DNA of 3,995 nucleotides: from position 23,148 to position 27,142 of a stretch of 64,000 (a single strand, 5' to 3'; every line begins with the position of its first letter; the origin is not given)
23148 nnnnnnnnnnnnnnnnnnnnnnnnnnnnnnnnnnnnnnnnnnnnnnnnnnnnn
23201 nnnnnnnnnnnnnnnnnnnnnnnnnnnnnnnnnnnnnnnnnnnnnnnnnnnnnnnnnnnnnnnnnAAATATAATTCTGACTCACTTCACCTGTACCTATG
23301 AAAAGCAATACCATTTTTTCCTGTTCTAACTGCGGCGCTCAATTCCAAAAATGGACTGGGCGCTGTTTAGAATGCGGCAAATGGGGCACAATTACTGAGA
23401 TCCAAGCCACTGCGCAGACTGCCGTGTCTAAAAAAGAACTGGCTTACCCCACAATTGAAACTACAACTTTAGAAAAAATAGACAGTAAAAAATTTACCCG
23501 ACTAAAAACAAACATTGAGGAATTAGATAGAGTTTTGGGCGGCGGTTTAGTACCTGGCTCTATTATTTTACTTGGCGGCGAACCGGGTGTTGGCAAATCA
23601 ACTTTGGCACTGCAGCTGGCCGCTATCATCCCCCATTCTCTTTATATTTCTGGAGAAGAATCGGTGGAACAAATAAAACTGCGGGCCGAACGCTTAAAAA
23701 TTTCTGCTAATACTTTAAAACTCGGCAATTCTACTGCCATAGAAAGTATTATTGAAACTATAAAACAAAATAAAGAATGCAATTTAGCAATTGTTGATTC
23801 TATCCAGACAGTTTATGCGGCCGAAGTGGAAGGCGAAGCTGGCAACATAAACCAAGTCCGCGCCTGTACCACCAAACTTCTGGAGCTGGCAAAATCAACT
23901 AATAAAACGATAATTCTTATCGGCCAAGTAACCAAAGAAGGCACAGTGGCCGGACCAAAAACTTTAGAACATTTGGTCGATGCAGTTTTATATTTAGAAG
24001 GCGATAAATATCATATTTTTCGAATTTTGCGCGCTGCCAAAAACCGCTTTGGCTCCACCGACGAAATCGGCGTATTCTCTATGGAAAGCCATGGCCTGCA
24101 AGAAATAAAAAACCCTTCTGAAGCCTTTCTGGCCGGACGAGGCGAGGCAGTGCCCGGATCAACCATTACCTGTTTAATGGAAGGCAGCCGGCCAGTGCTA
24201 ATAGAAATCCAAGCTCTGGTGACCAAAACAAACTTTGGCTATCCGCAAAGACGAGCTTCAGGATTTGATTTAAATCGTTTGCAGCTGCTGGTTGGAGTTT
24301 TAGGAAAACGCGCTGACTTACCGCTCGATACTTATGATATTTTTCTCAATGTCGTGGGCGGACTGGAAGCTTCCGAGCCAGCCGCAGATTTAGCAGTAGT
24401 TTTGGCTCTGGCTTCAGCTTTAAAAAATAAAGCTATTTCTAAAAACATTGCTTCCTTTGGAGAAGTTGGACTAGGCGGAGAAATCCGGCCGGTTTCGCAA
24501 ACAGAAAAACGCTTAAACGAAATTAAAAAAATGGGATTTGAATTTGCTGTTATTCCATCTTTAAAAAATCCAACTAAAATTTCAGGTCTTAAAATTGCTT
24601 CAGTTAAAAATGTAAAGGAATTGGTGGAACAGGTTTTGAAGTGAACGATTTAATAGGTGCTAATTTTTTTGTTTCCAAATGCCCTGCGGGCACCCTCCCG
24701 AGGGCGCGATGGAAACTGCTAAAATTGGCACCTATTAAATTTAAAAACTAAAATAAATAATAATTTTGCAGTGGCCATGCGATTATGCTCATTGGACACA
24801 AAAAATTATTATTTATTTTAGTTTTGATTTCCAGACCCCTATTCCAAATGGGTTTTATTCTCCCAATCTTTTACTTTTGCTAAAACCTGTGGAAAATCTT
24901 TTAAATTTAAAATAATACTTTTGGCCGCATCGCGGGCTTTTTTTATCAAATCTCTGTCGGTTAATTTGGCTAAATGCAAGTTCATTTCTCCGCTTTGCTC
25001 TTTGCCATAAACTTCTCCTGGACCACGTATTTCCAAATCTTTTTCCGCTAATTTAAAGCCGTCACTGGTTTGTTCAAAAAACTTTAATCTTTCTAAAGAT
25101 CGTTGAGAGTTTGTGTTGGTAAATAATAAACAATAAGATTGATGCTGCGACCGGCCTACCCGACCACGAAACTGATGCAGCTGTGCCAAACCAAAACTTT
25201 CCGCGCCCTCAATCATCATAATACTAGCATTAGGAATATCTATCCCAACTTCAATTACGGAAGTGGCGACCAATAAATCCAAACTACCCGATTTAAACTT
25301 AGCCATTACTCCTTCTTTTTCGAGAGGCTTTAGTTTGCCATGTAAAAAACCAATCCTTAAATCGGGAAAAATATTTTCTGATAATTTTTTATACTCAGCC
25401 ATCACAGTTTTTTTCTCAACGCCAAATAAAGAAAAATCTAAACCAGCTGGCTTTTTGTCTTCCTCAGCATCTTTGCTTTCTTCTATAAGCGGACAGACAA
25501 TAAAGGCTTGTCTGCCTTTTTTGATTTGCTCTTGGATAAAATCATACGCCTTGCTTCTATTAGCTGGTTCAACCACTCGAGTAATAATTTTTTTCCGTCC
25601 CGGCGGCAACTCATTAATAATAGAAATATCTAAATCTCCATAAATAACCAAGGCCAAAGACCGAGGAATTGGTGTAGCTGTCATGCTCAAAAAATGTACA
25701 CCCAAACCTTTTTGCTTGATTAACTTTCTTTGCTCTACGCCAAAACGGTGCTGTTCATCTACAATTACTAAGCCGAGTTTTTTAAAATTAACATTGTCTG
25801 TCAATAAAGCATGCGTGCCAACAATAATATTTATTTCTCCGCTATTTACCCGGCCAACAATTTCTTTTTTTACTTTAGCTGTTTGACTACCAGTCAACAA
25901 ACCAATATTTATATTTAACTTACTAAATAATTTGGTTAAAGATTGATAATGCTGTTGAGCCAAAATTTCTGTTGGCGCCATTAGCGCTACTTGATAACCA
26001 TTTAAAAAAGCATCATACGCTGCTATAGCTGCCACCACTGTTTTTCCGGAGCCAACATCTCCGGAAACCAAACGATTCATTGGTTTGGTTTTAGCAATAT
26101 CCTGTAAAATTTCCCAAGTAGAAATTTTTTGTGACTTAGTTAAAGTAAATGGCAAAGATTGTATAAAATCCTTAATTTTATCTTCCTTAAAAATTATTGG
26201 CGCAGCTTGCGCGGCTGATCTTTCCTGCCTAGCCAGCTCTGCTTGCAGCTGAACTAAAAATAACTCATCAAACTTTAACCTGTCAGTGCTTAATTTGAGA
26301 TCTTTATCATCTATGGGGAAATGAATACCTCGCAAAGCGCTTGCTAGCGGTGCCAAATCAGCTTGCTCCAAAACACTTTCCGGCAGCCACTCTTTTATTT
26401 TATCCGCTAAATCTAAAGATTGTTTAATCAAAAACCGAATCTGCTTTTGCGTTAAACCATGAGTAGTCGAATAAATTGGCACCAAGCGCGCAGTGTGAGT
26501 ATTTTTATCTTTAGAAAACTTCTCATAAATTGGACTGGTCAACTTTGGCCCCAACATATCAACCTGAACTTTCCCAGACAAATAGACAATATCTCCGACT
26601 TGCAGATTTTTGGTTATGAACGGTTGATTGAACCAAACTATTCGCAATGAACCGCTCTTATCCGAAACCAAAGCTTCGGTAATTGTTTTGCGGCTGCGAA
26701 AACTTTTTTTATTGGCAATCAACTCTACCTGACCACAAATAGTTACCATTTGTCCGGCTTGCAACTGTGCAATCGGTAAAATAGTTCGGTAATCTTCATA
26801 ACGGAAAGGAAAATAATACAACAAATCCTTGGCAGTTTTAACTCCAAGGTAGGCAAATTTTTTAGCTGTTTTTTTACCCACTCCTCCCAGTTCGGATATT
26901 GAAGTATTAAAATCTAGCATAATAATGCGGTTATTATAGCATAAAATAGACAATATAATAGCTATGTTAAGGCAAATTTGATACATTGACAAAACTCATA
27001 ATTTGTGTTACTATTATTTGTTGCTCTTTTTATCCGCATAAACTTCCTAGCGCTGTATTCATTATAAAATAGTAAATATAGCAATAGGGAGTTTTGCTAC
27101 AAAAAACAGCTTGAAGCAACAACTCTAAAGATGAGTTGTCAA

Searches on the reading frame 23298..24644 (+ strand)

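Call 37: search_protein_families(library=pfam, proteins=[window:23298-24644:+], max_evalue=0.01)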
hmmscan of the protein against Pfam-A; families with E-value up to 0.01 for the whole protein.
window:23298-24644:+ (448 aa): 16 families
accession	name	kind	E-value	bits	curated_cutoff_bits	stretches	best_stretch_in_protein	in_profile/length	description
PF06745.19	ATPase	-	1.1e-15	58.2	26.6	2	70-157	2-94/231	KaiC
PF13481.12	AAA_25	-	9.5e-15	55.2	27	1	60-215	6-194/195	AAA domain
PF03796.21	DnaB_C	-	1.5e-10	41.4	27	1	69-143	2-82/255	DnaB-like helicase C terminal domain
PF18073.7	Zn_ribbon_LapB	-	7.4e-09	35.6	25.7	1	7-34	1-28/28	Rubredoxin metal binding domain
PF13479.12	AAA_24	-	5.5e-07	30.1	27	1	90-214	5-133/195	AAA domain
PF13541.12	ChlI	-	4.1e-06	27.1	27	1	356-421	54-119/121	Subunit ChlI of Mg-chelatase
PF05362.19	Lon_C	-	6.5e-06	26.3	21.1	1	356-447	105-203/205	Lon protease (S16) C-terminal proteolytic domain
PF13191.12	AAA_16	-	3.5e-05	24.8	32.6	1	76-208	12-138/167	AAA ATPase domain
PF08423.17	Rad51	-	4e-05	23.5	22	1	65-168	4-112/244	Rad51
PF00004.35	AAA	-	0.00053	20.9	21.2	1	90-211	1-108/131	ATPase family associated with various cellular activities (AAA)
PF13401.12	AAA_22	-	0.00094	19.9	27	1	88-210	6-123/130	AAA domain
PF23442.1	DUF7125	-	0.0022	17.6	29.1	1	67-127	2-61/207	Family of unknown function (DUF7125)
PF07728.20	AAA_5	-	0.0033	17.9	22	1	90-123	2-37/139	AAA domain (dynein-related subfamily)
PF09848.15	SLFN-g3_helicase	-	0.0034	17.2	24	1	89-240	3-155/354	Schlafen group 3, DNA/RNA helicase domain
PF00493.29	MCM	-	0.0089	15.6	23.3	0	90-123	60-93/224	MCM P-loop domain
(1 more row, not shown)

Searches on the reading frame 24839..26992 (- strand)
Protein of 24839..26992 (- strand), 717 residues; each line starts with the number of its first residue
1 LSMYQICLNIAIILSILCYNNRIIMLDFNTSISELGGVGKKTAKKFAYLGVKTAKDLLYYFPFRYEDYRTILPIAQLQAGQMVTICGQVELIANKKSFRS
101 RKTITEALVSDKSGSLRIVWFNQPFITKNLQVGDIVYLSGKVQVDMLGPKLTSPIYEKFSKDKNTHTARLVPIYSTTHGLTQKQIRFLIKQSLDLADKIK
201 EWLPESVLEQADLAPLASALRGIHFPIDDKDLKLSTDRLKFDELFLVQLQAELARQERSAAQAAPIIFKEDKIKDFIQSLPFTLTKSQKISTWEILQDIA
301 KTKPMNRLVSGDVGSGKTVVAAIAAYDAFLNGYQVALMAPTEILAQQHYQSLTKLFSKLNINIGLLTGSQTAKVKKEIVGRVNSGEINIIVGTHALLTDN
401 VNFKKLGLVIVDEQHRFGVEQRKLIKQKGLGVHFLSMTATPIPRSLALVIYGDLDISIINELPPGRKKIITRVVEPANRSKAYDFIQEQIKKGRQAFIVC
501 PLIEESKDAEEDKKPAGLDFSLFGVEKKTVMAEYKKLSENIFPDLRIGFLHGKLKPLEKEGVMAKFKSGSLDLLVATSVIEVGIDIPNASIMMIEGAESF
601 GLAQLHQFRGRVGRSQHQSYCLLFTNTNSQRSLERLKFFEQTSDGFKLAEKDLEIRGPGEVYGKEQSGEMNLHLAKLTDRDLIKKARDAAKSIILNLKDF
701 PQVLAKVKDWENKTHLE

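Call 37: search_protein_families(library=pfam, proteins=[window:24839-26992:-], max_evalue=0.01)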
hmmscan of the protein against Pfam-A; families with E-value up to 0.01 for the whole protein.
window:24839-26992:- (717 aa): 11 families
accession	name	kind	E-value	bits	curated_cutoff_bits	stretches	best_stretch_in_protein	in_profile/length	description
PF17191.10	RecG_wedge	-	7.2e-31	107.4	23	1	37-193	7-159/162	RecG wedge domain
PF00270.35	DEAD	-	1.2e-26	93.8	26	1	304-446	14-164/167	DEAD/DEAH box helicase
PF00271.37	Helicase_C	-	6.1e-23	81.6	23.5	1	531-615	27-109/110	Helicase conserved C-terminal domain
PF04851.21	ResIII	-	2e-13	51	22.5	1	283-441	3-162/164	Type III restriction enzyme, res subunit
PF01336.31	tRNA_anti-codon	-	3.9e-09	36.8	27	1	83-145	1-60/75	OB-fold nucleic acid binding domain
PF19833.4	RecG_dom3_C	-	2.2e-08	34.4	26.8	1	642-695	1-56/87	ATP-dependent DNA helicase RecG, domain 3, C-terminal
PF07517.20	SecA_DEAD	-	7.3e-06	25.9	24.6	1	313-377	99-163/290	SecA DEAD-like domain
PF22590.2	Cas3-like_C_2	-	0.0008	20.1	27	0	568-616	61-105/106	CRISPR-associated nuclease/helicase Cas3, C-terminal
PF13604.12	AAA_30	-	0.0011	19.1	27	1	294-416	8-99/191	AAA domain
PF10391.15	DNA_pol_lambd_f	-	0.0048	17.1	29.8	0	37-58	8-29/51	Fingers domain of DNA polymerase lambda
PF25199.1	nSTAND_NTPase5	-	0.0052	17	34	0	294-381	31-118/145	Novel STAND NTPase 5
